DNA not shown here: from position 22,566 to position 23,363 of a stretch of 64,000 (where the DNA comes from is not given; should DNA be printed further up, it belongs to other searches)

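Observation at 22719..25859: A ~150-aa N-terminal export/stalk module shared by three proteins with different C-terminal domains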

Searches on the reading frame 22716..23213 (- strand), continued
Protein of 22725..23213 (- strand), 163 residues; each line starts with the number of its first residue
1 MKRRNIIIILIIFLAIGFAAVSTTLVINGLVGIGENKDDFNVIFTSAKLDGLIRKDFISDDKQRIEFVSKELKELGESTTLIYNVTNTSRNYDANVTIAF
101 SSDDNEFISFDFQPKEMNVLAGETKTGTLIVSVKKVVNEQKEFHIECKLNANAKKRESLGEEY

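Call 76: fold_search(model_id=the predicted structure, library=viral)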
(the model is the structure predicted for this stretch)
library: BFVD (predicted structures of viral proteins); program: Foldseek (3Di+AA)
matches with E <= 10: 1468; with E <= 0.001: 4
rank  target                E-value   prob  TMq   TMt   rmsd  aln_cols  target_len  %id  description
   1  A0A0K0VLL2            3.2e-05  1.00  0.33  0.29  21.1       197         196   12  Wsv421-like protein [Metopaulias depressus WSSV-like virus]
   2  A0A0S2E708            1.0e-04  1.00  0.44  0.17   9.1       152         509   14  Uncharacterized protein [White spot syndrome virus]
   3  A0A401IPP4            4.9e-04  1.00  0.42  0.38   8.4       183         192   10  Wsv311-like protein [Sesarmops intermedium nimavirus]
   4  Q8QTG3                9.0e-04  1.00  0.36  0.31   9.2       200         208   10  WSSV058 [White spot syndrome virus]
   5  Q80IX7                1.5e-03  1.00  0.39  0.33  10.1       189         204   10  VP26 [White spot syndrome virus]
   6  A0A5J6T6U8            1.6e-03  0.90  0.25  0.24  19.4       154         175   14  (no name in the UniProt tables at hand)
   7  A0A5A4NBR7            1.7e-03  0.93  0.29  0.26   8.2       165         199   10  (no name in the UniProt tables at hand)
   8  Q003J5                2.1e-03  0.99  0.32  0.21   8.1       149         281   12  Orf254 [White spot syndrome virus]
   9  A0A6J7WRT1            2.2e-03  0.89  0.26  0.14  17.0       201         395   11  Uncharacterized protein [uncultured Caudovirales phage]
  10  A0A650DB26            2.3e-03  0.96  0.29  0.13  12.1       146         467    9  (no name in the UniProt tables at hand)
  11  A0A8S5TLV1            2.3e-03  0.89  0.27  0.12  10.4       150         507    9  Uncharacterized protein [Podoviridae sp. ctO1718]
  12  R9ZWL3                2.6e-03  0.21  0.11  0.11  16.3       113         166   10  Cupin domain containing protein [Cellulophaga phage phi17:2]
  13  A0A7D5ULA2            3.1e-03  0.44  0.20  0.10  19.7       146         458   16  Uncharacterized protein [Scale drop disease virus]
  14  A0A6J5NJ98            3.4e-03  1.00  0.42  0.58   3.6       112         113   13  Uncharacterized protein [uncultured Caudovirales phage]
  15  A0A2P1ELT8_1          3.4e-03  0.85  0.25  0.08   9.9       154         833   14  Putative glycosyltransferase [Moumouvirus australiensis]
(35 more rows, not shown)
